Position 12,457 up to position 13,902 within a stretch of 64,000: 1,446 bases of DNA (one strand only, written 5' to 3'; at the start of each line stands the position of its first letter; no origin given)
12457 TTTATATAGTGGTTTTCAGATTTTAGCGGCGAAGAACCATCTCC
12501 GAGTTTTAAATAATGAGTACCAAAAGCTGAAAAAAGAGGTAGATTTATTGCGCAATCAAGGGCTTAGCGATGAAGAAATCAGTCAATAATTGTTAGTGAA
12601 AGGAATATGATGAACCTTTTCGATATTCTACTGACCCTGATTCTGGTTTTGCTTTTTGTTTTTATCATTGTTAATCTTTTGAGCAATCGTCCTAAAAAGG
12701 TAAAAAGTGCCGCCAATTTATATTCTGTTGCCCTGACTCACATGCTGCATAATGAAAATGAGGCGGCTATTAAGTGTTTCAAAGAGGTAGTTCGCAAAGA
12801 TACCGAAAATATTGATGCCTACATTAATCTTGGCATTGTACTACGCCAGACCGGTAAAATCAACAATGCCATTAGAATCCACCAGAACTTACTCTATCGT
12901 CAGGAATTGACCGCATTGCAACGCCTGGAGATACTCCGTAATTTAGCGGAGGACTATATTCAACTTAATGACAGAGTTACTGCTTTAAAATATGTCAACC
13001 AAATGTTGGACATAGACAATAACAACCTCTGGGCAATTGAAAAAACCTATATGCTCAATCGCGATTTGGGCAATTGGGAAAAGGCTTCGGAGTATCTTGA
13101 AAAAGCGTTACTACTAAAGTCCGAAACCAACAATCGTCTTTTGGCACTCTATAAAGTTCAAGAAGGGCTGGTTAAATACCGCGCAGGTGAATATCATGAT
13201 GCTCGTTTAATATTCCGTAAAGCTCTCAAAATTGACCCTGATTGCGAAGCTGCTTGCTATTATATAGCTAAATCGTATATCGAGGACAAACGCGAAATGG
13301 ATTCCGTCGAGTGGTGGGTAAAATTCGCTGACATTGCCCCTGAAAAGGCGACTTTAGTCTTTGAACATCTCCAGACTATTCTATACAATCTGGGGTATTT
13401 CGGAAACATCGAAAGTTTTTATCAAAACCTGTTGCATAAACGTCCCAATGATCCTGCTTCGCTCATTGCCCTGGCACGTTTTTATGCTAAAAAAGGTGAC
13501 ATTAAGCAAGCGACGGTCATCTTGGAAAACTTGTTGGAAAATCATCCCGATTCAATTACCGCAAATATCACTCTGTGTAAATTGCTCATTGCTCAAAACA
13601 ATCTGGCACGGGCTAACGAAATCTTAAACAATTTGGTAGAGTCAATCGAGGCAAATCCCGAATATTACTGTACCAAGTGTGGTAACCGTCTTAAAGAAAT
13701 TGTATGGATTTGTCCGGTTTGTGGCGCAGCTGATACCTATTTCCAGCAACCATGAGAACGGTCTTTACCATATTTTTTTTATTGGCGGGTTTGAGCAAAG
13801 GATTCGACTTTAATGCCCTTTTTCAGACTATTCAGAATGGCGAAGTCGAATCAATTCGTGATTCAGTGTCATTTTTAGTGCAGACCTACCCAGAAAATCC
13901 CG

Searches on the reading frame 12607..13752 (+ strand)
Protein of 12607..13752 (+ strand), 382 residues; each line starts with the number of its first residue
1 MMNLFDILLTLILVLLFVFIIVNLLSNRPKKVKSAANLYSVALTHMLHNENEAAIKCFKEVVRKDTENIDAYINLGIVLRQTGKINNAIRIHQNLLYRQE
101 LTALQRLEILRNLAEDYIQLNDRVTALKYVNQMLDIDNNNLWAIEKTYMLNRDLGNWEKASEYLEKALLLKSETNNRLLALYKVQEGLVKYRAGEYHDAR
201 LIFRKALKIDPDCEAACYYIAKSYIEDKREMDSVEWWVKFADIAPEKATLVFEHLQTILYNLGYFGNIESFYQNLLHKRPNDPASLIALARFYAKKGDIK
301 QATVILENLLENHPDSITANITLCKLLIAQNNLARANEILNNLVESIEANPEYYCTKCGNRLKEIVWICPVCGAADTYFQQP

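Call 32: search_protein_families(library=pfam, proteins=[window:12607-13752:+], max_evalue=0.0001)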
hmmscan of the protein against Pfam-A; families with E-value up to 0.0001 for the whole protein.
window:12607-13752:+ (382 aa): 23 families
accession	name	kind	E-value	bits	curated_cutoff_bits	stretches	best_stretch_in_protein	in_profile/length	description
PF14559.12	TPR_19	-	3e-25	88.7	25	2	296-353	4-61/68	Tetratricopeptide repeat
PF07719.23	TPR_2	-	4.9e-22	76.6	27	0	185-213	6-34/34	Tetratricopeptide repeat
PF13428.12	TPR_14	-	2.1e-21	74.6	23.5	0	284-325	2-43/44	Tetratricopeptide repeat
PF13424.12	TPR_12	-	5.6e-17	62.1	30.1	2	151-210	13-75/77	Tetratricopeptide repeat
PF13176.12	TPR_7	-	1.9e-13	49.8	27.9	0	71-99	1-31/36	Tetratricopeptide repeat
PF25064.1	ARM_TT21_5th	-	3.8e-12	47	27.8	0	288-349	6-67/117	TT21 fifth ARM repeats domain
PF00515.34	TPR_1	-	7.8e-12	44.9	27.8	0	187-213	8-34/34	Tetratricopeptide repeat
PF13181.12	TPR_8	-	9.6e-12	44.5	25.7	0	187-213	8-34/34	Tetratricopeptide repeat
PF13432.12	TPR_16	-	3e-11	44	32.7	0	186-229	3-46/65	Tetratricopeptide repeat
PF12895.13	ANAPC3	-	3.8e-11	43.5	27.2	0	155-226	3-68/82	Anaphase-promoting complex, cyclosome, subunit 3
PF23914.1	TPR_CcmH_CycH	-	1.3e-10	41.8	42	0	276-351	43-121/158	Cytochrome c-type biogenesis protein H TPR domain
PF13174.12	TPR_6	-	9.5e-10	38.9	26.3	0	288-316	5-33/33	Tetratricopeptide repeat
PF13431.12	TPR_17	-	1e-09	38.3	24.4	0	271-302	1-32/34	Tetratricopeptide repeat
PF13371.12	TPR_9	-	1.3e-08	35.1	35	0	117-171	5-59/73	Tetratricopeptide repeat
PF13414.12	TPR_11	-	1.4e-08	34.7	26.8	1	49-83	8-42/42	TPR repeat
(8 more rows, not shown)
